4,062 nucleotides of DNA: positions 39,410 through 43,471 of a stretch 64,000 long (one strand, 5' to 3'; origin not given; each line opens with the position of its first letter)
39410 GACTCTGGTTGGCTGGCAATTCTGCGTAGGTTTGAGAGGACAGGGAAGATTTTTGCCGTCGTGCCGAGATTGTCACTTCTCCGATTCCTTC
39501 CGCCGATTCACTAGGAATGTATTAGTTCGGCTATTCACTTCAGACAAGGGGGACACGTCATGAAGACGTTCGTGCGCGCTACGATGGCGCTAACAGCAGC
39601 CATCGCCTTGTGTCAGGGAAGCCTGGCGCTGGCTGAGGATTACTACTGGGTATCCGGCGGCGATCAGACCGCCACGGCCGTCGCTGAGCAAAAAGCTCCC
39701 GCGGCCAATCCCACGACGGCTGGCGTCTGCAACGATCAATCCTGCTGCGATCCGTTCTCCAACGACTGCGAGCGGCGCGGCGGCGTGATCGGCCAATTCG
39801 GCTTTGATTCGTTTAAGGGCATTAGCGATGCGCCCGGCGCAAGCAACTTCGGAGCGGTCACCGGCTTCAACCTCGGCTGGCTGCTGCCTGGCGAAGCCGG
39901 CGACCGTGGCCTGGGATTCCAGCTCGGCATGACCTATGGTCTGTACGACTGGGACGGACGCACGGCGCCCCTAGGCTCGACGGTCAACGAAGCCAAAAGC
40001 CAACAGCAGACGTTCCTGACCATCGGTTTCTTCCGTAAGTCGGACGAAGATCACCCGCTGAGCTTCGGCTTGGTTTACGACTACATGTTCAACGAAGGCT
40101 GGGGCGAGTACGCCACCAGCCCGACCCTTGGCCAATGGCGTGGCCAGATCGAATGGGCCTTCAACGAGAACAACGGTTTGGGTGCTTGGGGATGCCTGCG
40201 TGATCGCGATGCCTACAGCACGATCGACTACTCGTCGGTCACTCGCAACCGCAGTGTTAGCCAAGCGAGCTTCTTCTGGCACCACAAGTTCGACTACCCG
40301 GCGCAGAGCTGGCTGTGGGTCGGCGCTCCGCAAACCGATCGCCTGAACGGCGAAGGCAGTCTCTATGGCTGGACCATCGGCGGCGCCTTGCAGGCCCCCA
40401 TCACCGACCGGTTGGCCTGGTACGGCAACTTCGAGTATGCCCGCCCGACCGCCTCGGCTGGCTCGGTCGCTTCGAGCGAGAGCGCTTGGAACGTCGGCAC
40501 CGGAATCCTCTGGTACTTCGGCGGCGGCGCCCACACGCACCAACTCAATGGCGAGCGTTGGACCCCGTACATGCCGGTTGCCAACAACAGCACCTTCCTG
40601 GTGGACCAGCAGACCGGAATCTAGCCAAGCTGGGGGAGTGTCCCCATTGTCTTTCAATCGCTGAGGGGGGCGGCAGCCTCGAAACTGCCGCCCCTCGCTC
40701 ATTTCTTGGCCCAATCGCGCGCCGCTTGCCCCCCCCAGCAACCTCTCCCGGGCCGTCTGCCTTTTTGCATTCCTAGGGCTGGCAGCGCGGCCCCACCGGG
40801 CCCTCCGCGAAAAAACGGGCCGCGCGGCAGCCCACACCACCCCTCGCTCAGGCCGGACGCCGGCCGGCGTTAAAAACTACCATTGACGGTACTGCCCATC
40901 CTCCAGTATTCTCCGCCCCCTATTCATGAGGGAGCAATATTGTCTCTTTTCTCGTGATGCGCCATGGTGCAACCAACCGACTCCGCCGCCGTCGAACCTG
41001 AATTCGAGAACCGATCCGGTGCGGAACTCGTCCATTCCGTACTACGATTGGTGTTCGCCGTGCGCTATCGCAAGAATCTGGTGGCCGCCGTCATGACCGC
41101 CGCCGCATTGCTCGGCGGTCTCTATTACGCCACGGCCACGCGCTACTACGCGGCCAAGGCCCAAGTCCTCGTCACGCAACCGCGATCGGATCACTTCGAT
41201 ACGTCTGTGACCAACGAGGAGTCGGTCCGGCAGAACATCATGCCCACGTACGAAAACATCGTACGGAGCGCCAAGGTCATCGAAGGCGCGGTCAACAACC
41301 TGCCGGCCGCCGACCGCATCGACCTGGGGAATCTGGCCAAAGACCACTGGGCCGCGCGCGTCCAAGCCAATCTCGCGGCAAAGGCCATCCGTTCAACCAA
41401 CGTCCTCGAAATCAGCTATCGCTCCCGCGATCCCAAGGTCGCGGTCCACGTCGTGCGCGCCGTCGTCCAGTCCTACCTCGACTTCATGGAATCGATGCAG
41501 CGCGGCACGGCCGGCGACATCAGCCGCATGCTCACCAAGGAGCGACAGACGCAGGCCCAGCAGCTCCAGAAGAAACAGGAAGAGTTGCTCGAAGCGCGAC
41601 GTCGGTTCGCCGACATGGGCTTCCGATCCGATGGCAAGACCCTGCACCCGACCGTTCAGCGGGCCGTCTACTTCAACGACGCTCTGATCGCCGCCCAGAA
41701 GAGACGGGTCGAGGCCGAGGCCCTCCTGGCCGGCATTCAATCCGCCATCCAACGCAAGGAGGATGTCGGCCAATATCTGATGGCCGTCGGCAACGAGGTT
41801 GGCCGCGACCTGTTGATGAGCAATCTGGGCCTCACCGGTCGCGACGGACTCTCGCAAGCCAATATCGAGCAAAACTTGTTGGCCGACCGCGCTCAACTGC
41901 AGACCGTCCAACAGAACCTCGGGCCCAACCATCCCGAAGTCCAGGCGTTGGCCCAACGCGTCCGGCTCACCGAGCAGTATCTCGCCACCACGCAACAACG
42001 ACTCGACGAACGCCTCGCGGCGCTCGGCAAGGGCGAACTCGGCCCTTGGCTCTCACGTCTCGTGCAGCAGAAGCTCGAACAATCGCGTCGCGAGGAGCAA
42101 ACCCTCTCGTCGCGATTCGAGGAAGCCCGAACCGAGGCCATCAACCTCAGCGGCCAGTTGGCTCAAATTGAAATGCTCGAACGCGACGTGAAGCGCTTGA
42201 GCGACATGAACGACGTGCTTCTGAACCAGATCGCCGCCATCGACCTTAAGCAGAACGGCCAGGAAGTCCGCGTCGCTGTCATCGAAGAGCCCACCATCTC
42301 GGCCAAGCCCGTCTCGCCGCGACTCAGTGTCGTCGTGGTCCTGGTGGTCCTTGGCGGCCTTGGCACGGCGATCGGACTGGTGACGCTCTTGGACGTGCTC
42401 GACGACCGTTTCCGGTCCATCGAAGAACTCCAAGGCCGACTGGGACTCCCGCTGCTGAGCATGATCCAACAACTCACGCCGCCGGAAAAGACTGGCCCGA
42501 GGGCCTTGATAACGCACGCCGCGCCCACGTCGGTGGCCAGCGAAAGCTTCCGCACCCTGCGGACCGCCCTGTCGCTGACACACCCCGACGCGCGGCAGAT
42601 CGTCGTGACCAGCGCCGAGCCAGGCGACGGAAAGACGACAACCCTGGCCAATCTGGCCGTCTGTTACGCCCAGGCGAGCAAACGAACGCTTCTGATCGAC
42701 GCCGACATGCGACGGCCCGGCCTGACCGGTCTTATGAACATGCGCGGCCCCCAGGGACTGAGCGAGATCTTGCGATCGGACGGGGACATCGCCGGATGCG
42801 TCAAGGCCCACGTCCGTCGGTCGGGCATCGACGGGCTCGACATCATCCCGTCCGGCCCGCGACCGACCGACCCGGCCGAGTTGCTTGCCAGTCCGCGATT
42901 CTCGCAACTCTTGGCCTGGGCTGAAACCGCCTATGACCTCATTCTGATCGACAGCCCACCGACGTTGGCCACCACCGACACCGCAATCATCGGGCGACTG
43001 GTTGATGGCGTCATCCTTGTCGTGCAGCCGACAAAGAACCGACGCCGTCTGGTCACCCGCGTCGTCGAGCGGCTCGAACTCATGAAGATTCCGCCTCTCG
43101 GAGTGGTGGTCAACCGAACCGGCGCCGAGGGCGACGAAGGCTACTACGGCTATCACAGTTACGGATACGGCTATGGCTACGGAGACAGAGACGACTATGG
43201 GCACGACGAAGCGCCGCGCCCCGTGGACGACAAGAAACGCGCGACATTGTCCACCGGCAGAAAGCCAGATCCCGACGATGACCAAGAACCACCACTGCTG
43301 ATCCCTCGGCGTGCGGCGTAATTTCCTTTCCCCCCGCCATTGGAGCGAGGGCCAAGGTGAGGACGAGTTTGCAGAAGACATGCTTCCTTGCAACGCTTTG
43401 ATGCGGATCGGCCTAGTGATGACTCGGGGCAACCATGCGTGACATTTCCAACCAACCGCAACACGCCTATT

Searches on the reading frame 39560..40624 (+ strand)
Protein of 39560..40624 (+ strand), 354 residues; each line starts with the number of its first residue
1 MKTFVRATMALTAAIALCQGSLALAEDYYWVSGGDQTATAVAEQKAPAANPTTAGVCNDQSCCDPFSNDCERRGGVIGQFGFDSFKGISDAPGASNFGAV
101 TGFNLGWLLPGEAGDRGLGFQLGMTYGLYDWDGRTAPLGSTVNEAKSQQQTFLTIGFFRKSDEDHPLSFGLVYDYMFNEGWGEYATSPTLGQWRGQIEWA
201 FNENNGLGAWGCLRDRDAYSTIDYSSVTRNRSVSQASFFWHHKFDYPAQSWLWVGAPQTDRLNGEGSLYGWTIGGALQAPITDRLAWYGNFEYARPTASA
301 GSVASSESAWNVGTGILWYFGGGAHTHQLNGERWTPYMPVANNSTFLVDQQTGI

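Call 20: search_protein_families(library=pfam, proteins=[window:39560-40624:+], max_evalue=0.001)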
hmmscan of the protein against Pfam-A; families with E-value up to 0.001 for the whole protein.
window:39560-40624:+ (354 aa): 1 family
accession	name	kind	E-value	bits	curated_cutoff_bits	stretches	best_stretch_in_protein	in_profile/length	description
PF20371.4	DUF6666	-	2.3e-28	99.9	27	1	75-348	45-301/301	Family of unknown function (DUF6666)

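Call 41: find_related_loci(query=window:39560-40624:+, collection=genome_contigs, flank=10000)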
Query window:39560-40624:+ (354 aa) in genome_contigs; peptide patterns used: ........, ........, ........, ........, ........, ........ (x = any residue, [..] = any of these).
13 stretches matched a pattern; 3 encode a relative of the query (tblastn E <= 1e-3); 3 distinct loci.
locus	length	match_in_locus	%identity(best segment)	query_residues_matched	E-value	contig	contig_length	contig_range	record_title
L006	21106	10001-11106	47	1-354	1e-92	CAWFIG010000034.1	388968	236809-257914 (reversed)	MAG: uncultured Planctomycetia bacterium isolate MFD02416.bin.2.188 genome assembly, contig: contig_96790, whole genome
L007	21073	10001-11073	62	1-350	1e-124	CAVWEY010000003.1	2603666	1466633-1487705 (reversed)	MAG: uncultured Planctomycetaceae bacterium isolate MFD01231.bin.2.31 genome assembly, contig: contig_6587, whole genome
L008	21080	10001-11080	50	1-350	3e-102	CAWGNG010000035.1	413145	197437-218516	MAG: uncultured Planctomycetaceae bacterium isolate MFD01112.bin.1.69 genome assembly, contig: contig_4572, whole genome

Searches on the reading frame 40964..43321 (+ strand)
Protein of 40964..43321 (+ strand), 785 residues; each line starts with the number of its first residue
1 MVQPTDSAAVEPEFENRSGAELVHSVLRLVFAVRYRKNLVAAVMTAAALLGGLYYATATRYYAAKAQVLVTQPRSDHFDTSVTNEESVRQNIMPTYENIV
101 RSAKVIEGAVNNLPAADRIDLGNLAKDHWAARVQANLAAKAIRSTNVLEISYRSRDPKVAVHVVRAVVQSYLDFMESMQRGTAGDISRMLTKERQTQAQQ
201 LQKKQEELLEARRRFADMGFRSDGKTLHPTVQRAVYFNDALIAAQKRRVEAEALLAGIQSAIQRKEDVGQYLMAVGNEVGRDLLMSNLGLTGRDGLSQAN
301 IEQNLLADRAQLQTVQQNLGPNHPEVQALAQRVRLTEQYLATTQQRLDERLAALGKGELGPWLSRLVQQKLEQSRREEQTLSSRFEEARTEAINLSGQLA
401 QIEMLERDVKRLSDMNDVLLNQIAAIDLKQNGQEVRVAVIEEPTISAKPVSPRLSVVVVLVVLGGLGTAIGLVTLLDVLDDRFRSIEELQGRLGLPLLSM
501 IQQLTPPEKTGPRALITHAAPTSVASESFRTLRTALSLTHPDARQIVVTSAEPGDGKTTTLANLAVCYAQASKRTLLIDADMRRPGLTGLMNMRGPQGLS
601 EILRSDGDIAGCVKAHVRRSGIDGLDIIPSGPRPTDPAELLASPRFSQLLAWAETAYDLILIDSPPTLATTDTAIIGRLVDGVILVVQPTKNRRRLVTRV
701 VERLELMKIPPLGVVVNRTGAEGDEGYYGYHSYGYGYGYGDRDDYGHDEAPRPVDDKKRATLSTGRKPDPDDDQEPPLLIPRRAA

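Call 20: search_protein_families(library=pfam, proteins=[window:40964-43321:+], max_evalue=0.001)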
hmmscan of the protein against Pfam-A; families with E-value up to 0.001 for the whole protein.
window:40964-43321:+ (785 aa): 7 families
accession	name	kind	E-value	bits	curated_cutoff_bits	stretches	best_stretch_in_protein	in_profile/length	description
PF13614.12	AAA_31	-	1.1e-12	48.7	27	1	544-690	2-150/177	AAA domain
PF10609.15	ParA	-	1.2e-09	38.4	27.1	1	545-720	5-176/246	NUBPL iron-transfer P-loop NTPase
PF02706.20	Wzz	-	5.5e-09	36.7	25.5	1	26-112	5-90/91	Chain length determinant protein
PF01656.29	CbiA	-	4e-08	33.7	25.4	1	546-722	1-86/125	CobQ/CobB/MinD/ParA nucleotide binding domain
PF13807.11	GNVR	-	3.8e-06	27.2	27.7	1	404-474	8-78/82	G-rich domain on putative tyrosine kinase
PF00448.28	SRP54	-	0.00063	19.9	22.7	0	554-586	11-43/196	SRP54-type protein, GTPase domain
PF25199.1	nSTAND_NTPase5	-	0.0009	19.5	34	0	531-584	31-82/145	Novel STAND NTPase 5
